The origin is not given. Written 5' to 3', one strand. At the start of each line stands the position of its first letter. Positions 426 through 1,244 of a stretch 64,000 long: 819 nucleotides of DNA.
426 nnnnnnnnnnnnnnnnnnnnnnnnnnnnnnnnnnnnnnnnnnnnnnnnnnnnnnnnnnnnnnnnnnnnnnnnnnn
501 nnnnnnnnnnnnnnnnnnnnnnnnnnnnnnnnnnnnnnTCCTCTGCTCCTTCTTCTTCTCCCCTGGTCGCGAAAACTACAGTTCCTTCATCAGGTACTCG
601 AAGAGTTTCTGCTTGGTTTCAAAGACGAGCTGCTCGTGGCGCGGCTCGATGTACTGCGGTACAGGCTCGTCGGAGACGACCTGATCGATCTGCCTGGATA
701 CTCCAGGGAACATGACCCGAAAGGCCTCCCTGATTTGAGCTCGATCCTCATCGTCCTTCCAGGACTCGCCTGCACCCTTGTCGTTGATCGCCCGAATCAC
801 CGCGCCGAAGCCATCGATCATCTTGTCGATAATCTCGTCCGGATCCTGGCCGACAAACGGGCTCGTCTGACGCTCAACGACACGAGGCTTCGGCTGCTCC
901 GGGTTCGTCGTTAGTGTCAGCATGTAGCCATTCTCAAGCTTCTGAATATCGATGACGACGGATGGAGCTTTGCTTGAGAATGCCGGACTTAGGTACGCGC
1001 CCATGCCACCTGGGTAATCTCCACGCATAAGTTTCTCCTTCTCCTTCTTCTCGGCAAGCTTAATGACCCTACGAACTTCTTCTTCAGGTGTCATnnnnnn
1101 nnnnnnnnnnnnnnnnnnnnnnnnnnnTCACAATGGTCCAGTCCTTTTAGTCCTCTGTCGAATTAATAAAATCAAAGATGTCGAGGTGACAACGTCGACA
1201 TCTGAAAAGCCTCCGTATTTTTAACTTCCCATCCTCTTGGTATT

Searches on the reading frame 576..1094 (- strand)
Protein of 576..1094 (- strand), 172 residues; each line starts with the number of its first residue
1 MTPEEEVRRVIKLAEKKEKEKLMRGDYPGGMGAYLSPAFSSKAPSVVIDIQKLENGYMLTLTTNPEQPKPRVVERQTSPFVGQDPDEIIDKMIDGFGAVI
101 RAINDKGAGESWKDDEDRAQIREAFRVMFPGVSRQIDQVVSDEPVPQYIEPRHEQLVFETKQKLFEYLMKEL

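Call 70: search_protein_families(library=pfam, alignment_id=A5, max_evalue=0.01)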
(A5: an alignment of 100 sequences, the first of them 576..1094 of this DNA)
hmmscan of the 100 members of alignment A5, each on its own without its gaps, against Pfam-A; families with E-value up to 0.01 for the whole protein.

A. member 1, window:576-1094:- (172 aa): 0 families

B. families by the number of members that match (of 100 scanned): 38 families (the first 25 are shown)
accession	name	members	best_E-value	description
PF00535.33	Glycos_transf_2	2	2.7e-12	Glycosyl transferase family 2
PF13692.12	Glyco_trans_1_4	2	8.2e-12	Glycosyl transferases group 1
PF20706.3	GT4-conflict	2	5.4e-06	Family 4 Glycosyltransferase in conflict systems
PF00166.26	Cpn10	1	2.6e-24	Chaperonin 10 Kd subunit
PF19263.5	DUF5906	1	3e-23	Family of unknown function (DUF5906)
PF13307.12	Helicase_C_2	1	2.6e-19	Helicase C-terminal domain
PF08706.16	D5_N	1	1.7e-14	D5 N terminal like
PF00589.27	Phage_integrase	1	2.2e-13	Phage integrase family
PF04765.19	TOD1_MUCI70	1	1.1e-10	TOD1/MUCI70, glycosyltransferase-like domain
PF00534.26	Glycos_transf_1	1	2.2e-08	Glycosyl transferases group 1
PF13489.12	Methyltransf_23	1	3.4e-08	Methyltransferase domain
PF08708.16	PriCT_1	1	2.2e-07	Primase C terminal 1 (PriCT-1)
PF08241.18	Methyltransf_11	1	7.2e-07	Methyltransferase domain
PF02643.20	DUF192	1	1e-06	Uncharacterized ACR, COG1430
PF04851.21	ResIII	1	1.9e-06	Type III restriction enzyme, res subunit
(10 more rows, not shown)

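Call 81: search_protein_families(library=ncbifam, alignment_id=A5, max_evalue=0.01)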
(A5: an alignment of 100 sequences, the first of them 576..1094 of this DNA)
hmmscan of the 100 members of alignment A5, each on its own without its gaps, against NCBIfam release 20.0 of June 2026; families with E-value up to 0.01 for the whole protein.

A. member 1, window:576-1094:- (172 aa): 0 families

B. families by the number of members that match (of 100 scanned): 51 families (the first 25 are shown)
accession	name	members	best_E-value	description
TIGR01613.1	primase_Cterm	1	2e-58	phage/plasmid primase, P4 family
NF001531.0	PRK00364.2-2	1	1.1e-25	co-chaperone GroES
NF053712.1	repair_DEAH_YoaA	1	3.2e-24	DNA repair helicase YoaA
NF001530.0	PRK00364.1-6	1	1.5e-23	co-chaperone GroES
NF001527.0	PRK00364.1-2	1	1.6e-22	co-chaperone GroES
NF001529.0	PRK00364.1-5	1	7.1e-22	co-chaperone GroES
NF011296.0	PRK14709.1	1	8.4e-22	hypothetical protein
NF001533.0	PRK00364.2-4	1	1.4e-21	co-chaperone GroES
NF001534.0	PRK00364.2-5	1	8e-21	co-chaperone GroES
NF005477.0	PRK07078.1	1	7.6e-19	hypothetical protein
NF001526.0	PRK00364.1-1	1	8.8e-16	co-chaperone GroES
NF001532.0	PRK00364.2-3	1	2.1e-15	co-chaperone GroES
TIGR00604.1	rad3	1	5.1e-15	DNA repair helicase (rad3)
NF001537.0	PRK00364.3-3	1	6.8e-14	co-chaperone GroES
NF001539.0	PRK00364.3-5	1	3.6e-13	co-chaperone GroES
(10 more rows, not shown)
